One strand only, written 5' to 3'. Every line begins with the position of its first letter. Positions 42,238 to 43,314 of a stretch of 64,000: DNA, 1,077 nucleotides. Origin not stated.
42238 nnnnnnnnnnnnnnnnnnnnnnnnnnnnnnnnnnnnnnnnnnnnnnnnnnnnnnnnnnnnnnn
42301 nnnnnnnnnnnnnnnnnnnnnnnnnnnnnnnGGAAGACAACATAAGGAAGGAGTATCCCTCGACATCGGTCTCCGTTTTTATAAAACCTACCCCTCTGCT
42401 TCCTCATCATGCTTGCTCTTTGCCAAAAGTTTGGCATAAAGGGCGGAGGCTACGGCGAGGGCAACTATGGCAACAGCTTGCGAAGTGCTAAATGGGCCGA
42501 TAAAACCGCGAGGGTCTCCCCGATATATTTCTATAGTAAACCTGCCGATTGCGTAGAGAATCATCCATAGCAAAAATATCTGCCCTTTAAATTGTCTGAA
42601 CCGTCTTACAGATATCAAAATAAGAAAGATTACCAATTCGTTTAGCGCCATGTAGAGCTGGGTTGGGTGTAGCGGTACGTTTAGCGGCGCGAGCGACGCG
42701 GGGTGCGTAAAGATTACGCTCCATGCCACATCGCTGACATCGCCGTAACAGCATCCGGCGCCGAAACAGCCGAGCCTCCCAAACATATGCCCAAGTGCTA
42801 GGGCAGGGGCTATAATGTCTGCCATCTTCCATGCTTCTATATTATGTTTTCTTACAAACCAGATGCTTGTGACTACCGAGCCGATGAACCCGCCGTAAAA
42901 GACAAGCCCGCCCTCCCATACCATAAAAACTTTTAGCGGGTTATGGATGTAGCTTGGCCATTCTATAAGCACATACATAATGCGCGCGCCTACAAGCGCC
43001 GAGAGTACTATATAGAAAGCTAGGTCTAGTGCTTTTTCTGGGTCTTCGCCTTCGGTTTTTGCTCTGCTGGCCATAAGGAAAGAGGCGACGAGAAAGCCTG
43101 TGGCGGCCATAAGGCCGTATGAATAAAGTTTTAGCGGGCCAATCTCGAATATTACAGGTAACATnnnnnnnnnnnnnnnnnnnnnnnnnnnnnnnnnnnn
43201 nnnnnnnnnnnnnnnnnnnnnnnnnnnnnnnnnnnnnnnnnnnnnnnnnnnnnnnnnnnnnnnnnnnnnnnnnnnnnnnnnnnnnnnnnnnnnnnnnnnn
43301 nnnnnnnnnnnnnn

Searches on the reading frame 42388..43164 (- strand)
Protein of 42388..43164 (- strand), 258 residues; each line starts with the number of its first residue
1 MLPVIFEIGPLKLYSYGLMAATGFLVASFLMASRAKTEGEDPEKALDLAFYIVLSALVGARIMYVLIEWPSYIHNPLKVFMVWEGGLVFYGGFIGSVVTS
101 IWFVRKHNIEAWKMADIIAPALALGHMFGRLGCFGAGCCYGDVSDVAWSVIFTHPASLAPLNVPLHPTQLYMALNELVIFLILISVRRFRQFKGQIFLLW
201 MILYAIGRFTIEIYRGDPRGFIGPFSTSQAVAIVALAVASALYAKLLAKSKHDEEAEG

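Call 38: search_protein_families(library=pfam, proteins=[window:42388-43164:-], max_evalue=0.001)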
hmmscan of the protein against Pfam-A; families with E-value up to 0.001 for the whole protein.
window:42388-43164:- (258 aa): 1 family
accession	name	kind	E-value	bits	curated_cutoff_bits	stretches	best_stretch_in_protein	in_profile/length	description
PF01790.23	LGT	-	1.6e-70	237.6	24.9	1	3-243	1-238/240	Prolipoprotein diacylglyceryl transferase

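Call 50: find_homologous_proteins(query=window:42388-43164:-, max_evalue=1e-30)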
Query window:42388-43164:- (258 aa): 5835 proteins with E <= 1e-30 among 8000 candidates; the best 120 are listed.
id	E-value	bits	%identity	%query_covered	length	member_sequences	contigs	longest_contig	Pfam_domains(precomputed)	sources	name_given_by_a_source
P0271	1.4e-167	574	100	100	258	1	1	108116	PF01790.24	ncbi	-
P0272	1.0e-112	394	64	99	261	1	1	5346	PF01790.24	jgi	-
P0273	1.5e-109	384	64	98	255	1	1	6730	PF01790.24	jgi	-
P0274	4.5e-109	382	63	98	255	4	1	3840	PF01790.24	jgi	jgi:phosphatidylglycerol:prolipoprotein diacylglycerol transferase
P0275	1.6e-101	358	60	98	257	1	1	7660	PF01790.24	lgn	-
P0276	1.2e-91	325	55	99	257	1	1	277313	PF01790.24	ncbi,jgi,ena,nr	ncbi:MAG: prolipoprotein diacylglyceryl transferase [Nitrospinota bacterium]|nr:prolipoprotein diacy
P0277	1.9e-91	324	57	98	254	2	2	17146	PF01790.24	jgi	jgi:phosphatidylglycerol:prolipoprotein diacylglycerol transferase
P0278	2.6e-90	321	54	97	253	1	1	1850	PF01790.24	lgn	-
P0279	6.0e-90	320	56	98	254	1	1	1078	PF01790.24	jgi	jgi:phosphatidylglycerol:prolipoprotein diacylglycerol transferase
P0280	4.5e-86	307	51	98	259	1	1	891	PF01790.24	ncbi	-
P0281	2.4e-85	304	50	99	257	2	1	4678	PF01790.24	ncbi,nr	ncbi:MAG: prolipoprotein diacylglyceryl transferase [Nitrospinae bacterium]|nr:prolipoprotein diacyl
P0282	7.6e-85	303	53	97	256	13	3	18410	PF01790.24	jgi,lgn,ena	-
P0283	1.3e-84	302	51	98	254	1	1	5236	PF01790.24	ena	-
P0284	2.2e-84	301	51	99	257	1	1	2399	PF01790.24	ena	-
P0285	1.1e-83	299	52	95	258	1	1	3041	PF01790.24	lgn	-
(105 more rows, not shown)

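Call 51: find_encoding_contigs(protein=P0273, flank=5000, max_places=2)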
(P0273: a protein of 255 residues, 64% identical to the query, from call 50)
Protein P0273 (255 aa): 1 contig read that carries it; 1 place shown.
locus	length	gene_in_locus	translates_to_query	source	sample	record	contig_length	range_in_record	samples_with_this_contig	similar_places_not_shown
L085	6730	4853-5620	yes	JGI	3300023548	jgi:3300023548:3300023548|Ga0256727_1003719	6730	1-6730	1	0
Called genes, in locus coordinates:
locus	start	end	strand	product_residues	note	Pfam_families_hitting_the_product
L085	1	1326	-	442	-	?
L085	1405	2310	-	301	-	PF00072:Response_reg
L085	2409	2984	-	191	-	PF02511:Thy1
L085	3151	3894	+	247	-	PF00483:NTP_transferase, PF12804:NTP_transf_3 (weak)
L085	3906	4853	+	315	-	PF08240:ADH_N, PF16912:Glu_dehyd_C (weak), PF00107:ADH_zinc_N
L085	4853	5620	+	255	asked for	PF01790:LGT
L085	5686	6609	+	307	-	PF01479:S4 (faint), PF00849:PseudoU_synth_2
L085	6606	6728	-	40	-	?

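Call 52: find_encoding_contigs(protein=P0275, flank=5000, max_places=2)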
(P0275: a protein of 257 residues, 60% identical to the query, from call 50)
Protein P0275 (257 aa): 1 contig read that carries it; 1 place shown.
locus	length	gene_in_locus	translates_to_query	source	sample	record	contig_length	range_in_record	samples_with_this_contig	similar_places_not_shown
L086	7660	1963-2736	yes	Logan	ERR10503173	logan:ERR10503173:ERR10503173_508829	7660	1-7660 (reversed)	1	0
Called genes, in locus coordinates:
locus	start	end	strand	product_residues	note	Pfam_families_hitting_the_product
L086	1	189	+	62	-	?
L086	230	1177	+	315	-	PF08240:ADH_N, PF16912:Glu_dehyd_C (weak), PF00107:ADH_zinc_N (weak)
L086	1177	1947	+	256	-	PF01790:LGT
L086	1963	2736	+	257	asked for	PF01790:LGT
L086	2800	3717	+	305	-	PF01479:S4 (weak), PF00849:PseudoU_synth_2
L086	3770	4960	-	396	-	PF00155:Aminotran_1_2, PF01041:DegT_DnrJ_EryC1 (weak)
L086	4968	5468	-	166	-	PF01467:CTP_transf_like, PF08218:Citrate_ly_lig (weak)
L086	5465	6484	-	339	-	PF02779:Transket_pyr, PF17147:PFOR_II (faint), PF02780:Transketolase_C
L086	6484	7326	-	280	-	PF00456:Transketolase_N, PF13292:DXP_synthase_N, PF00676:E1_dh, PF09364:XFP_N (weak), PF02775:TPP_enzyme_C (faint)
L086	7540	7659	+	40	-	?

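Call 53: find_encoding_contigs(protein=P0276, flank=6000, max_places=2)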
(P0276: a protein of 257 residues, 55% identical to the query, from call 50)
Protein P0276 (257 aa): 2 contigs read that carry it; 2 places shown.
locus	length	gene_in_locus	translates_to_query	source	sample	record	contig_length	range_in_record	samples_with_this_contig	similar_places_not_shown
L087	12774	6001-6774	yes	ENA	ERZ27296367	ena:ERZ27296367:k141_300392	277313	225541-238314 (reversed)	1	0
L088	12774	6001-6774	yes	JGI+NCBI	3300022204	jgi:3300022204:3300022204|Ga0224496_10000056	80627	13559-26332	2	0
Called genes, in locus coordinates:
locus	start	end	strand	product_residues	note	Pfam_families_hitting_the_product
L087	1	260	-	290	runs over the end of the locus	PF03705:CheR_N, PF01739:CheR, PF13489:Methyltransf_23 (weak), PF08242:Methyltransf_12 (weak), PF13649:Methyltransf_25 (faint), PF08241:Methyltransf_11 (weak)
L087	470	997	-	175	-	PF01584:CheW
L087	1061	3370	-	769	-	PF01627:Hpt, PF02895:H-kinase_dim, PF02518:HATPase_c, PF01584:CheW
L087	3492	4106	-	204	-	PF02511:Thy1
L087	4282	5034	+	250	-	PF00483:NTP_transferase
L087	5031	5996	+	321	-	PF08240:ADH_N, PF00107:ADH_zinc_N (weak)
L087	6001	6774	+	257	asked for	PF01790:LGT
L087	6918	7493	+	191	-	PF01209:Ubie_methyltran, PF01135:PCMT, PF06325:PrmA, PF13489:Methyltransf_23, PF05175:MTS, PF13847:Methyltransf_31, PF08241:Methyltransf_11, PF08242:Methyltransf_12, +3 more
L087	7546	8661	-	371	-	PF01011:PQQ (weak), PF13360:PQQ_2 (weak), PF13570:Beta-prop_ACSF4 (faint), PF13360:PQQ_2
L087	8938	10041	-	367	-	PF13360:PQQ_2, PF01011:PQQ (faint), PF13360:PQQ_2, PF13570:Beta-prop_ACSF4, PF13360:PQQ_2 (weak)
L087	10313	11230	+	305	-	PF01479:S4 (weak), PF00849:PseudoU_synth_2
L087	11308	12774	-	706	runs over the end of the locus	PF00571:CBS, PF13188:PAS_8 (faint), PF00989:PAS, PF08448:PAS_4, PF13426:PAS_9, PF00990:GGDEF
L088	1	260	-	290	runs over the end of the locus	PF03705:CheR_N, PF01739:CheR, PF13489:Methyltransf_23 (weak), PF08242:Methyltransf_12 (weak), PF13649:Methyltransf_25 (faint), PF08241:Methyltransf_11 (weak)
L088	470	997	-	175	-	PF01584:CheW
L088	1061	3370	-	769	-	PF01627:Hpt, PF02895:H-kinase_dim, PF02518:HATPase_c, PF01584:CheW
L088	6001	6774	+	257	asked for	PF01790:LGT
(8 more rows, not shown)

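Call 54: find_encoding_contigs(protein=P0272, flank=5000, max_places=2)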
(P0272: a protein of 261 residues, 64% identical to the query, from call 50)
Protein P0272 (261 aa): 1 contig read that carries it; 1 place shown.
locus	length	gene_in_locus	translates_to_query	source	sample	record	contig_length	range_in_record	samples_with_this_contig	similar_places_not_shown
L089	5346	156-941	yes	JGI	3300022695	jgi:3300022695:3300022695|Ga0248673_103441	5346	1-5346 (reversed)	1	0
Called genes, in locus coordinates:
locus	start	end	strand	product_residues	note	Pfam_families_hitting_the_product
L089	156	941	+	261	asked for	PF01790:LGT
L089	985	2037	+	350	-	PF01743:PolyA_pol, PF12627:PolyA_pol_RNAbd, PF01966:HD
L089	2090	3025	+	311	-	PF00849:PseudoU_synth_2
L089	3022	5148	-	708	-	PF00571:CBS, PF00989:PAS, PF08448:PAS_4, PF13426:PAS_9 (weak), PF00989:PAS, PF13188:PAS_8 (weak), PF13426:PAS_9, PF00990:GGDEF, +1 more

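Call 89: find_encoding_contigs(protein=P0271, flank=3000, max_places=2)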
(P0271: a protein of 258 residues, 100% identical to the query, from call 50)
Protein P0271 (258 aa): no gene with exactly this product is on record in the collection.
